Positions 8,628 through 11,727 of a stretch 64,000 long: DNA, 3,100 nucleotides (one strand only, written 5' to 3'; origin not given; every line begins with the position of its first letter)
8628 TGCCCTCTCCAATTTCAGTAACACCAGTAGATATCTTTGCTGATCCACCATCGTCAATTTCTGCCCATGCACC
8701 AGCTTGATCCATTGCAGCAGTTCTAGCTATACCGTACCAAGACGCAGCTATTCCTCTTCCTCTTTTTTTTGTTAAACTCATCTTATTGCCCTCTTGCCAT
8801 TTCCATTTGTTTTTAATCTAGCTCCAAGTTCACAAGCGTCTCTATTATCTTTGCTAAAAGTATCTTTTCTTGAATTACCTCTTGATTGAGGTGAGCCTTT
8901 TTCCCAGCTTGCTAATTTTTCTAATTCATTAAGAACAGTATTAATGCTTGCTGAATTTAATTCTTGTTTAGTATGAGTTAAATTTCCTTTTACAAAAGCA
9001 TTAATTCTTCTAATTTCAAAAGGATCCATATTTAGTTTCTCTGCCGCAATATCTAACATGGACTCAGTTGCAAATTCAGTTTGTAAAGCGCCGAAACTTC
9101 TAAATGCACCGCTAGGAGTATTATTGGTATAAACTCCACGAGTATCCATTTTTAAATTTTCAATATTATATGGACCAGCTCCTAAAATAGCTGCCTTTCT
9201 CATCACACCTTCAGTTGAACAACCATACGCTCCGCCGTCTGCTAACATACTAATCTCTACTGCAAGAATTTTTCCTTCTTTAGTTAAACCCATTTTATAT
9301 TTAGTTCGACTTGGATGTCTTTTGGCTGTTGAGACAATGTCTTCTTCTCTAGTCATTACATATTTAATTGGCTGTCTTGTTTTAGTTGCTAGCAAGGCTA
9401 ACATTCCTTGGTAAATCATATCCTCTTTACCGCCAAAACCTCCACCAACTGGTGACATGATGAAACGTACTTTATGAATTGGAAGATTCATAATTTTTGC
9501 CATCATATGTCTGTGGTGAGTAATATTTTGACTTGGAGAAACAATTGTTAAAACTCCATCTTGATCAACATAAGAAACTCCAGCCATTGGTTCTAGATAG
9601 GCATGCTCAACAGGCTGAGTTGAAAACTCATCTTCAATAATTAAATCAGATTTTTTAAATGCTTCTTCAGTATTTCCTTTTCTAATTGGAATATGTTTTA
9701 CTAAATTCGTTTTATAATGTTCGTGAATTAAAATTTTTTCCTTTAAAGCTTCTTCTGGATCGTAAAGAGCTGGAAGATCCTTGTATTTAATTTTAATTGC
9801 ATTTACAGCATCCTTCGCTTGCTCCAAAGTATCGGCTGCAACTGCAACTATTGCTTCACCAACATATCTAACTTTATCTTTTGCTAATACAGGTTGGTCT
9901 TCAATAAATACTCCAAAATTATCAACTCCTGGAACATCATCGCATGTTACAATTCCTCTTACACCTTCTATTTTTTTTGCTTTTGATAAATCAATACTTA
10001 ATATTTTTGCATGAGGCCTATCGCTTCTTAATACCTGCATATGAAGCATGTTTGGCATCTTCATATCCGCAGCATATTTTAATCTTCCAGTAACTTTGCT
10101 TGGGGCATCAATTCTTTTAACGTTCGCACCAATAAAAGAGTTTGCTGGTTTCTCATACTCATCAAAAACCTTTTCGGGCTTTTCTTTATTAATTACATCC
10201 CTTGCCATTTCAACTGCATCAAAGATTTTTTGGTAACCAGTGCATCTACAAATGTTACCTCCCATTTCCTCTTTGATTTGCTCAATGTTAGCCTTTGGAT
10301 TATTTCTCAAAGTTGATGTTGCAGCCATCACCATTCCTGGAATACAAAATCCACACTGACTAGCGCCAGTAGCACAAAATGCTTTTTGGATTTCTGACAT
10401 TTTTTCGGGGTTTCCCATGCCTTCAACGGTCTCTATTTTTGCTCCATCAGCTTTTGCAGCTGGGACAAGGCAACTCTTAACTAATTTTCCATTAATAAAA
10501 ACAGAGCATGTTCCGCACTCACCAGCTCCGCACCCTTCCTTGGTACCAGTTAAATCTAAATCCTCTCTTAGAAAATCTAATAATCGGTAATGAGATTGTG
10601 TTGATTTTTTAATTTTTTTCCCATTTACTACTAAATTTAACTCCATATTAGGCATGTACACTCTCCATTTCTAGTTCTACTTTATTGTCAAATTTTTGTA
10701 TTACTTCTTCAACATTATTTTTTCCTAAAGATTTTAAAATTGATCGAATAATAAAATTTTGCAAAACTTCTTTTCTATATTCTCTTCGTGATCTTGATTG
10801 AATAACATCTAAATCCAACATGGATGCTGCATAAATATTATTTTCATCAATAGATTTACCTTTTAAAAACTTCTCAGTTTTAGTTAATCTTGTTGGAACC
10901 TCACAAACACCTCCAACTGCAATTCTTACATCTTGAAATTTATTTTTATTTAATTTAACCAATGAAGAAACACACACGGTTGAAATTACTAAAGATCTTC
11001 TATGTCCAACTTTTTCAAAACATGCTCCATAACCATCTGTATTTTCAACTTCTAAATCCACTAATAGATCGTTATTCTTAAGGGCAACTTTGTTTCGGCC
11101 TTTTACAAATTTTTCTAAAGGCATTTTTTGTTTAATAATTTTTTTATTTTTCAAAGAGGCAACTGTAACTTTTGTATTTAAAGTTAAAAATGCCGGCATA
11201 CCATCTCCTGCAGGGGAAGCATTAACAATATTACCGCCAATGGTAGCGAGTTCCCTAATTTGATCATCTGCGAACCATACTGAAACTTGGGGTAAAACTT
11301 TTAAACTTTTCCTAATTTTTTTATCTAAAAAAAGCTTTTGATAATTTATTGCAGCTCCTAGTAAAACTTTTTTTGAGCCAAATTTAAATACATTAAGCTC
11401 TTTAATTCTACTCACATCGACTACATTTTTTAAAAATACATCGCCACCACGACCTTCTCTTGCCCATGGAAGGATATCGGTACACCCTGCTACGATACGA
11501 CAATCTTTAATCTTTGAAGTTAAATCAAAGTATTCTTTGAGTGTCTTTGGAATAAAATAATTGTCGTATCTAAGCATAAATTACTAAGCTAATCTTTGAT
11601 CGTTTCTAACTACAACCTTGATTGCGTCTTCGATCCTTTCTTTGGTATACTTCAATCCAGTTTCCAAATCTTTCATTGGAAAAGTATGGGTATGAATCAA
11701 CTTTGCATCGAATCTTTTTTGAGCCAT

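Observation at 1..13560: Orphan 11-gene operon: IclR + Zn-ADH + three-part XDH-family molybdoenzyme + TTT carboxylate importer + IolD-like TPP enzyme + ALDH + IlvD/Edd dehydratase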

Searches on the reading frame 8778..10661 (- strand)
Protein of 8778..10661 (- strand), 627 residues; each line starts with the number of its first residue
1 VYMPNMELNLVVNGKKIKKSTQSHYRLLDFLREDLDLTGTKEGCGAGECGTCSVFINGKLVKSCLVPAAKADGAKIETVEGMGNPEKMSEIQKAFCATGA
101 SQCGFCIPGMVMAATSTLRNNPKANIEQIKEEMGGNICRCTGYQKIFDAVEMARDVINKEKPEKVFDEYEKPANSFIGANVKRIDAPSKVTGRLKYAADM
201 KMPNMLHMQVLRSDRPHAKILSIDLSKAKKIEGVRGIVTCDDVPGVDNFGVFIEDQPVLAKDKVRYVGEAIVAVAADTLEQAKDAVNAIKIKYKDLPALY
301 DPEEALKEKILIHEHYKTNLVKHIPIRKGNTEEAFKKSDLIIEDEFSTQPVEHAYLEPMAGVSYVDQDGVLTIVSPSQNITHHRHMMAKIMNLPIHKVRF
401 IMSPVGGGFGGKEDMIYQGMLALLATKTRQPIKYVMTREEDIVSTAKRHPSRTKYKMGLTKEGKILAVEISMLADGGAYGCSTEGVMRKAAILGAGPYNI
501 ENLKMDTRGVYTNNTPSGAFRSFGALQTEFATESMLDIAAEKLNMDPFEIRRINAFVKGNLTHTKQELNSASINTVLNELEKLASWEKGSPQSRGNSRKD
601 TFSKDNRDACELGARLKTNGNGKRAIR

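Call 5: search_protein_families(library=pfam, proteins=[window:8778-10661:-])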
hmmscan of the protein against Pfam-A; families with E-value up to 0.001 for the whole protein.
window:8778-10661:- (627 aa): 5 families
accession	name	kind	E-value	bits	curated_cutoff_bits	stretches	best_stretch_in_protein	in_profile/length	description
PF02738.23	MoCoBD_1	-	5.1e-82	275.1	27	1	312-555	1-244/244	Molybdopterin cofactor-binding domain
PF01315.27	Ald_Xan_dh_C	-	3.9e-31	108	31.3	1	191-297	1-110/110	Aldehyde oxidase and xanthine dehydrogenase, a/b hammerhead domain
PF01799.25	Fer2_2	-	3.9e-30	104.2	30.3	1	78-151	1-75/75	[2Fe-2S] binding domain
PF00111.32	Fer2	-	1.6e-05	25.2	21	1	12-64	3-55/77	2Fe-2S iron-sulfur cluster binding domain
PF13085.11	Fer2_3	-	9.5e-05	22.8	27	1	41-79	49-86/107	2Fe-2S iron-sulfur cluster binding domain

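Call 6: search_protein_families(library=ncbifam, proteins=[window:8778-10661:-])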
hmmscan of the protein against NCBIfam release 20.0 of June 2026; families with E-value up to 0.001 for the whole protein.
window:8778-10661:- (627 aa): 20 families
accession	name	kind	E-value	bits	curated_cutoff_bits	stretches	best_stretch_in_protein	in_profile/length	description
TIGR03311.1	Se_dep_XDH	equivalog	4.6e-150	501.4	830.45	1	9-566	2-551/848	selenium-dependent xanthine dehydrogenase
NF045668.1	pterin_aldehy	equivalog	6.6e-134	448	1100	1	9-581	4-592/905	molybdopterin-dependent aldehyde oxidoreductase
TIGR03196.1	pucD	equivalog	6.5e-110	368.7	783.65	1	177-601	3-419/763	xanthine dehydrogenase subunit D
TIGR03194.1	4hydrxCoA_A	equivalog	1.8e-93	314.4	994.55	1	182-588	2-411/746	4-hydroxybenzoyl-CoA reductase subunit alpha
NF007426.0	PRK09970.1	equivalog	1.2e-91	307.9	916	1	175-589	4-429/761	xanthine dehydrogenase molybdenum-binding subunit XdhA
NF043082.1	XdhA_XDHase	equivalog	2.1e-91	307.2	780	1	177-592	1-429/758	xanthine dehydrogenase subunit XdhA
TIGR02969.1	mam_aldehyde_ox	subfamily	1.7e-85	287.6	1912.3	2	175-585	574-977/1330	aldehyde oxidase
TIGR02965.1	xanthine_xdhB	equivalog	5e-77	259.7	849.5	1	181-587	5-409/758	xanthine dehydrogenase molybdopterin binding subunit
NF041018.1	glyceraldDH_alpha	equivalog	1.4e-74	251.9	790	1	176-556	2-392/741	glyceraldehyde dehydrogenase subunit alpha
TIGR03313.1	Se_sel_red_Mo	hypoth_equivalog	6.6e-70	235.9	1101.9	2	317-561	350-593/951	molybdopterin-dependent oxidoreductase Mo/Fe-S-binding subunit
TIGR02416.1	CO_dehy_Mo_lg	equivalog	5.4e-52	177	991.15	1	190-558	6-396/770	aerobic carbon-monoxide dehydrogenase large subunit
NF041671.1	peri_hyde_PaoC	equivalog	1.4e-51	175.7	1180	1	175-591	16-422/735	aldehyde oxidoreductase molybdenum-binding subunit PaoC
NF040766.1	CODH_aero_grp5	exception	2.7e-51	174.7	950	1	175-561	3-401/785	aerobic carbon-monoxide dehydrogenase large subunit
NF043084.2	XdhC_XDHase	equivalog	6.5e-49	165.3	217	1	7-153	2-149/151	xanthine dehydrogenase subunit XdhC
NF041020.1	glyceraldDH_gamma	equivalog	2.8e-47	160.4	290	1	6-155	11-160/164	glyceraldehyde dehydrogenase subunit gamma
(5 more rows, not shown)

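Call 25: search_solved_structures(query=window:8778-10661:-, max_evalue=1e-30)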
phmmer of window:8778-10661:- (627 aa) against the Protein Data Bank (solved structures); distinct sequences matched with E-value up to 1e-30: 46.
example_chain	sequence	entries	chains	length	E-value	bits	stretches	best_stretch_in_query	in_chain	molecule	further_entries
1sij_A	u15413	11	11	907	6.3e-97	328.6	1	11-599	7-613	Aldehyde oxidoreductase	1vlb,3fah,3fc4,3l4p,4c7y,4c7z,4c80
3hrd_A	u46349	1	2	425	6.8e-96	325.2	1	176-571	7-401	Nicotinate dehydrogenase large molybdopterin subunit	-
4yrw_A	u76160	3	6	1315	3.9e-91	309.5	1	165-573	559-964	Xanthine dehydrogenase/oxidase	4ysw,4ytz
6adj_A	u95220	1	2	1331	4.1e-91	309.4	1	165-573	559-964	Xanthine dehydrogenase/oxidase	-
3an1_A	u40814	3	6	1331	4.1e-91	309.4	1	165-573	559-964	Xanthine dehydrogenase/oxidase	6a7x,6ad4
2e3t_A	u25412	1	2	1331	4.1e-91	309.4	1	165-573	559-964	Xanthine dehydrogenase/oxidase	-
6ac4_A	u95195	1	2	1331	4.1e-91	309.4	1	165-573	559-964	Xanthine dehydrogenase/oxidase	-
6abu_A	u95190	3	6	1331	4.1e-91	309.4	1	165-573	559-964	Xanthine dehydrogenase/oxidase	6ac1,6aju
1wyg_A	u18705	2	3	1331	6.4e-91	308.8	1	165-573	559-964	Xanthine dehydrogenase/oxidase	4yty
3una_A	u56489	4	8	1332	4e-89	302.8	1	175-585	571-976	Xanthine dehydrogenase/oxidase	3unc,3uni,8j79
1fo4_A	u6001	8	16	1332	4.6e-89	302.7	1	175-585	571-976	XANTHINE DEHYDROGENASE | Xanthine dehydrogenase/oxidase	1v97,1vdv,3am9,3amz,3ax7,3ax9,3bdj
1n5x_A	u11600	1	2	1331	5.6e-89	302.4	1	175-585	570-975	Xanthine Dehydrogenase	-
2ckj_A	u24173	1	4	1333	1.9e-87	297.3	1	165-609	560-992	XANTHINE OXIDOREDUCTASE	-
3zyv_A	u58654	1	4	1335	2.7e-87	296.8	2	168-569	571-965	AOX3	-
2e1q_A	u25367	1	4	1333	1.1e-86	294.8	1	165-609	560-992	Xanthine dehydrogenase/oxidase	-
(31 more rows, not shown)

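Call 34: search_solved_structures(query=window:8778-10661:-, max_evalue=1e-90, show_alignments=2)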
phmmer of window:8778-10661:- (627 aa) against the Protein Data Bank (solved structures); distinct sequences matched with E-value up to 1e-90: 9.
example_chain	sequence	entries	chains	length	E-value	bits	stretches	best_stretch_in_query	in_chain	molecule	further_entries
1sij_A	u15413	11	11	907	6.3e-97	328.6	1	11-599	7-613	Aldehyde oxidoreductase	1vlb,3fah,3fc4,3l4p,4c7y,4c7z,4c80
3hrd_A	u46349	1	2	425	6.8e-96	325.2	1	176-571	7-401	Nicotinate dehydrogenase large molybdopterin subunit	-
4yrw_A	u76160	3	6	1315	3.9e-91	309.5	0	165-573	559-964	Xanthine dehydrogenase/oxidase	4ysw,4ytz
6adj_A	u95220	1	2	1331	4.1e-91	309.4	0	165-573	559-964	Xanthine dehydrogenase/oxidase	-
3an1_A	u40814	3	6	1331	4.1e-91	309.4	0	165-573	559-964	Xanthine dehydrogenase/oxidase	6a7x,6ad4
2e3t_A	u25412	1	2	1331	4.1e-91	309.4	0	165-573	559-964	Xanthine dehydrogenase/oxidase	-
6ac4_A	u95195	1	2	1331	4.1e-91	309.4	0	165-573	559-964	Xanthine dehydrogenase/oxidase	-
6abu_A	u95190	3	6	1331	4.1e-91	309.4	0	165-573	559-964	Xanthine dehydrogenase/oxidase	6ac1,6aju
1wyg_A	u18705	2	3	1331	6.4e-91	308.8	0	165-573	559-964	Xanthine dehydrogenase/oxidase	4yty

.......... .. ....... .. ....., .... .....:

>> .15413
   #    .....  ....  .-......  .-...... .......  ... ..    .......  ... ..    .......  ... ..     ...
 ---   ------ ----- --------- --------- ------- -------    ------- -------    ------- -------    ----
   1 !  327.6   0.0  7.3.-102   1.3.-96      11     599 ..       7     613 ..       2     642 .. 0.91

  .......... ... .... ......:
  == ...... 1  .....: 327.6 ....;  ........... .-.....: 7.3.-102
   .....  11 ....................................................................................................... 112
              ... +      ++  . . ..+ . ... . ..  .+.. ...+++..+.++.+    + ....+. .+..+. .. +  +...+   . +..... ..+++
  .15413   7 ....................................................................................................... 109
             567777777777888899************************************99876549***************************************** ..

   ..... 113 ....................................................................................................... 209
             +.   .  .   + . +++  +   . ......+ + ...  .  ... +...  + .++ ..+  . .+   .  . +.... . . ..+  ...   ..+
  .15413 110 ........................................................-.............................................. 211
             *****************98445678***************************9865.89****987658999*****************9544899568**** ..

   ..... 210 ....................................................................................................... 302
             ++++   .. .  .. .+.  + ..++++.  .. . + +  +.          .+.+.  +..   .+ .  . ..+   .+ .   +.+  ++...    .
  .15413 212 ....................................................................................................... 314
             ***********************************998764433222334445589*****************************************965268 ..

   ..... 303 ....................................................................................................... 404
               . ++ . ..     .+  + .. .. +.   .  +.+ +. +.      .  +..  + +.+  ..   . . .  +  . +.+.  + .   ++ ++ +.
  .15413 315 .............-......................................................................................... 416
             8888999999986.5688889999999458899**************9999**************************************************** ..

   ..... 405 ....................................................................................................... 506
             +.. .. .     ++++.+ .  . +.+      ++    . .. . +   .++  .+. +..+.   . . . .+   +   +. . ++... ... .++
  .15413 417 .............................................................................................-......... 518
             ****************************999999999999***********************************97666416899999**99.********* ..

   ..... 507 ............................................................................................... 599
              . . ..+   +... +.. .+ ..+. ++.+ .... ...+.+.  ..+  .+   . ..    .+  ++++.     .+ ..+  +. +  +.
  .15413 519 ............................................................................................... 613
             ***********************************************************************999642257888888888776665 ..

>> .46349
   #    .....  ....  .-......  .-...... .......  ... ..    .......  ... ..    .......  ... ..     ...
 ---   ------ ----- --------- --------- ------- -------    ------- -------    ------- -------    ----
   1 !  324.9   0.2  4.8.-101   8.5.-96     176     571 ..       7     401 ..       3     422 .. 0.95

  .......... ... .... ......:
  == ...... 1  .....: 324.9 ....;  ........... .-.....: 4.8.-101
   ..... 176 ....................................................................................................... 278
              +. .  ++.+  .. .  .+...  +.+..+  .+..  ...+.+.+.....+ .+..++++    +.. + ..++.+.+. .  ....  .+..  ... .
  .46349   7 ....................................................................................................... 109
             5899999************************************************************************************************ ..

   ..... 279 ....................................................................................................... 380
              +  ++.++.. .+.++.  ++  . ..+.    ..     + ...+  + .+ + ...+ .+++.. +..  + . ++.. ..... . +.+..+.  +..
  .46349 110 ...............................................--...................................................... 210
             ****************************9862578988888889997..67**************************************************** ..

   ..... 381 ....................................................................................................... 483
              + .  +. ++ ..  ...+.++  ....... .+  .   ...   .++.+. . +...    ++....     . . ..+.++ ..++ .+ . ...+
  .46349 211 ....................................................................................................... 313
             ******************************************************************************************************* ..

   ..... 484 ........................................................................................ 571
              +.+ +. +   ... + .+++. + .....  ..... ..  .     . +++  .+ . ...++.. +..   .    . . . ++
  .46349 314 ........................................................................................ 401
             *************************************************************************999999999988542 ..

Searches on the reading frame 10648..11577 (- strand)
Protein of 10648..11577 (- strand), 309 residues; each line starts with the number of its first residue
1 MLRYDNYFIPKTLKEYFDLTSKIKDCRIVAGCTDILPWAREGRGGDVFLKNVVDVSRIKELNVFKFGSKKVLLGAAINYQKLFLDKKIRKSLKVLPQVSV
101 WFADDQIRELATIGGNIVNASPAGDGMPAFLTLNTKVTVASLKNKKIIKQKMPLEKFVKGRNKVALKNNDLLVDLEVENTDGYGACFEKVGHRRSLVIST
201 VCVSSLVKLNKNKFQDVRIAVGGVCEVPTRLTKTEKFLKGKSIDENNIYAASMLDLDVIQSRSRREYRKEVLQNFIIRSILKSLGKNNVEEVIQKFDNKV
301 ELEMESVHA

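Call 5: search_protein_families(library=pfam, proteins=[window:10648-11577:-])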
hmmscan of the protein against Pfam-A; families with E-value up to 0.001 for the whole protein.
window:10648-11577:- (309 aa): 2 families
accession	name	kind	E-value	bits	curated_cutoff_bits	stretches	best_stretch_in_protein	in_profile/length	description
PF00941.27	FAD_binding_5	-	3.1e-36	125.2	27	1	6-177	4-167/170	FAD binding domain in molybdopterin dehydrogenase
PF03450.22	CO_deh_flav_C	-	2.1e-15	57.1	25.5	1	189-281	4-100/102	CO dehydrogenase flavoprotein C-terminal domain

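Call 6: search_protein_families(library=ncbifam, proteins=[window:10648-11577:-])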
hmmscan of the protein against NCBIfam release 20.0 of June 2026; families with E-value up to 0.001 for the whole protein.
window:10648-11577:- (309 aa): 8 families
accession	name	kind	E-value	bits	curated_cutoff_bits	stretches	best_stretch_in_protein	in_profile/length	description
NF043083.1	XdhB_XDHase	equivalog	1.2e-48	165.8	310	1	4-286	4-286/289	xanthine dehydrogenase subunit XdhB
NF007427.0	PRK09971.1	equivalog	3.9e-44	151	287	1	4-287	4-287/292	xanthine dehydrogenase FAD-binding subunit XdhB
TIGR02963.1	xanthine_xdhA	equivalog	5.6e-43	147.2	467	1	6-281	194-466/468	xanthine dehydrogenase small subunit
NF041019.1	glyceraldDH_beta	equivalog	4.6e-42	144.2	350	1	6-281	7-278/280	glyceraldehyde dehydrogenase subunit beta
TIGR03199.1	pucC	equivalog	1.4e-27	96.7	306.05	1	10-277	1-263/264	xanthine dehydrogenase subunit C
TIGR03195.1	4hydrxCoA_B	equivalog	3.6e-20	72.3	404.55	2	9-118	9-115/321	4-hydroxybenzoyl-CoA reductase subunit beta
TIGR02969.1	mam_aldehyde_ox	subfamily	1.5e-07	29.3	1912.3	1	7-263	239-501/1330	aldehyde oxidase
TIGR03312.1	Se_sel_red_FAD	hypoth_equivalog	1.3e-05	24.6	241.5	1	61-243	53-214/257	molybdopterin-dependent oxidoreductase FAD-binding subunit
